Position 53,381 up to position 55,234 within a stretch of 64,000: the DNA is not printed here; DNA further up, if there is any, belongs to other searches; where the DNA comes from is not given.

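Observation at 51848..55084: Orphan three-gene membrane operon with PilM-N / PilO (or GspL / GspM)-like architecture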

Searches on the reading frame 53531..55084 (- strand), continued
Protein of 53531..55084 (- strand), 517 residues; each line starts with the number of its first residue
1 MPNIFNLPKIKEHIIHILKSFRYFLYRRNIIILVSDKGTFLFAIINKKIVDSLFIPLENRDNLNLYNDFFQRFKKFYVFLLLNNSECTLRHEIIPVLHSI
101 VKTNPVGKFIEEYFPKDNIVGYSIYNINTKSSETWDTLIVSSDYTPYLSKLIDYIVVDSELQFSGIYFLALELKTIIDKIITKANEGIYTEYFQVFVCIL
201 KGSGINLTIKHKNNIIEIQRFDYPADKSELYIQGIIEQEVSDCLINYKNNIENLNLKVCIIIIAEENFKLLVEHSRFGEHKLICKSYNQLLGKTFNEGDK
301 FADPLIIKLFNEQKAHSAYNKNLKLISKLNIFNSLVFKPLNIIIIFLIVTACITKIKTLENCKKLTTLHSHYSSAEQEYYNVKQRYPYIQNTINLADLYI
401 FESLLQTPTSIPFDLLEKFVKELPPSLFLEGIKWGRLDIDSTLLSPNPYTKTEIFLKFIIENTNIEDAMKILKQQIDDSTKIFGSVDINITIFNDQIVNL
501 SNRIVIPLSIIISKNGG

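Call 94: search_protein_families(library=ncbifam, proteins=[L040:12154-13272:-, L040:11015-12151:-, L048:7290-8444:-, L048:6145-7281:-], max_evalue=1e-20)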
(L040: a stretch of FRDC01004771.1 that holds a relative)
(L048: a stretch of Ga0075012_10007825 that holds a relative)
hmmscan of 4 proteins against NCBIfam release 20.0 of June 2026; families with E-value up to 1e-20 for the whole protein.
L040:12154-13272:- (372 aa): 9 families
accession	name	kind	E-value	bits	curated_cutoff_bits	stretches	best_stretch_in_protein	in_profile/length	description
TIGR01420.1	pilT_fam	subfamily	2.2e-143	477.6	319.1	1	3-334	2-333/343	PilT/PilU family type 4a pilus ATPase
TIGR02533.1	type_II_gspE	equivalog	2.2e-47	161.9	630.25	1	76-270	190-380/486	type II secretion system ATPase GspE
TIGR02525.1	plasmid_TraJ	equivalog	3e-47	161.4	368.3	1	5-335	14-363/372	plasmid transfer ATPase TraJ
TIGR02538.1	type_IV_pilB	equivalog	2.4e-46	158.5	675.65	1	5-243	187-432/564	type IV-A pilus assembly ATPase PilB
NF007755.0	PRK10436.1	equivalog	1.3e-43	149.4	617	1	4-288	90-374/465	type II secretion system protein GspE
TIGR02524.1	dot_icm_DotB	equivalog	1.5e-42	146.1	463.3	1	3-331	6-346/358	Dot/Icm type IV secretion system ATPase DotB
NF041000.1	ATPase_ComGA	equivalog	3.3e-40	137.8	300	1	71-270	71-266/267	competence type IV pilus ATPase ComGA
NF053534.1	T4PilAsmATPsTfpB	equivalog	3.1e-35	121.6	850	1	76-243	283-452/584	type IV pilus assembly ATPase TfpB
NF058587.1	archaellum_moto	equivalog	4.3e-21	75.2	550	1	126-240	278-393/527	archaellum flagellar ATPase motor FlaI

L040:11015-12151:- (378 aa): 8 families
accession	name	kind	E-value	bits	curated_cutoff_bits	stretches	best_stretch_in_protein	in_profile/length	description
TIGR01420.1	pilT_fam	subfamily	8.6e-119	396.8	319.1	1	4-342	2-342/343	PilT/PilU family type 4a pilus ATPase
TIGR02525.1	plasmid_TraJ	equivalog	2.5e-41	141.9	368.3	1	12-333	20-362/372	plasmid transfer ATPase TraJ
NF041000.1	ATPase_ComGA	equivalog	3.1e-37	128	300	1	78-269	79-265/267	competence type IV pilus ATPase ComGA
TIGR02533.1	type_II_gspE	equivalog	1.7e-33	116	630.25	1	120-269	240-379/486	type II secretion system ATPase GspE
TIGR02538.1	type_IV_pilB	equivalog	1.8e-33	116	675.65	1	123-347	316-529/564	type IV-A pilus assembly ATPase PilB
NF007755.0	PRK10436.1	equivalog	2.7e-28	98.9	617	1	76-270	166-356/465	type II secretion system protein GspE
NF053534.1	T4PilAsmATPsTfpB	equivalog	2.8e-25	88.7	850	1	117-270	330-473/584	type IV pilus assembly ATPase TfpB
TIGR02524.1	dot_icm_DotB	equivalog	6.7e-25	88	463.3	1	80-315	87-331/358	Dot/Icm type IV secretion system ATPase DotB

L048:7290-8444:- (384 aa): 9 families
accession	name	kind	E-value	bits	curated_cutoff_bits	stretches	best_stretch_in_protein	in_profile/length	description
TIGR01420.1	pilT_fam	subfamily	4.9e-143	476.5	319.1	1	16-347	2-333/343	PilT/PilU family type 4a pilus ATPase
TIGR02525.1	plasmid_TraJ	equivalog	2e-49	168.5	368.3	1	16-348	12-363/372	plasmid transfer ATPase TraJ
TIGR02538.1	type_IV_pilB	equivalog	5.9e-47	160.5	675.65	1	16-284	185-454/564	type IV-A pilus assembly ATPase PilB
TIGR02533.1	type_II_gspE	equivalog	5.7e-46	157.2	630.25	1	77-284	175-381/486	type II secretion system ATPase GspE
TIGR02524.1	dot_icm_DotB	equivalog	1.3e-44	152.8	463.3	1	16-345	6-347/358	Dot/Icm type IV secretion system ATPase DotB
NF007755.0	PRK10436.1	equivalog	1.1e-43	149.6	617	1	8-284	81-357/465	type II secretion system protein GspE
NF041000.1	ATPase_ComGA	equivalog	5.9e-39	133.7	300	1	92-283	80-266/267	competence type IV pilus ATPase ComGA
NF053534.1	T4PilAsmATPsTfpB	equivalog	1.9e-34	119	850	1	120-283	316-473/584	type IV pilus assembly ATPase TfpB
NF058587.1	archaellum_moto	equivalog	6.2e-21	74.7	550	1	139-254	278-394/527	archaellum flagellar ATPase motor FlaI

L048:6145-7281:- (378 aa): 8 families
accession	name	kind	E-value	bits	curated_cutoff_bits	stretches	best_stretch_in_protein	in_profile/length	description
TIGR01420.1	pilT_fam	subfamily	9.5e-121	403.2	319.1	1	5-344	2-342/343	PilT/PilU family type 4a pilus ATPase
TIGR02525.1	plasmid_TraJ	equivalog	9.3e-41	140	368.3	1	86-328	110-355/372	plasmid transfer ATPase TraJ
NF041000.1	ATPase_ComGA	equivalog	4.1e-35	121.1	300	1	82-272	81-266/267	competence type IV pilus ATPase ComGA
TIGR02524.1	dot_icm_DotB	equivalog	5.3e-32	111.4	463.3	1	3-313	4-327/358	Dot/Icm type IV secretion system ATPase DotB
TIGR02533.1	type_II_gspE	equivalog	6e-32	110.9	630.25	1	117-273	235-381/486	type II secretion system ATPase GspE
TIGR02538.1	type_IV_pilB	equivalog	1.5e-29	103.1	675.65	1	116-245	307-432/564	type IV-A pilus assembly ATPase PilB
NF007755.0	PRK10436.1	equivalog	5.6e-27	94.5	617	1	80-271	168-355/465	type II secretion system protein GspE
NF053534.1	T4PilAsmATPsTfpB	equivalog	5.4e-26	91.1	850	1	115-274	326-475/584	type IV pilus assembly ATPase TfpB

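Call 97: search_protein_families(library=padloc, proteins=[window:53531-55084:-], max_evalue=0.01)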
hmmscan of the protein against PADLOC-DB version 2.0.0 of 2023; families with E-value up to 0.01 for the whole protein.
window:53531-55084:- (517 aa): 0 families

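Call 98: search_protein_families(library=phrogs, proteins=[window:53531-55084:-], max_evalue=0.01)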
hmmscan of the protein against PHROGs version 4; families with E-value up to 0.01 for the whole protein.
window:53531-55084:- (517 aa): 0 families

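Call 101: find_encoding_contigs(protein=P0001, flank=10000, max_places=1)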
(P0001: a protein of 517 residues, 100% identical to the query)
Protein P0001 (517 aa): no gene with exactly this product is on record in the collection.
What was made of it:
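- Tried and rejected: Exact look-up of the window's own protein for context gave no record (call 101).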
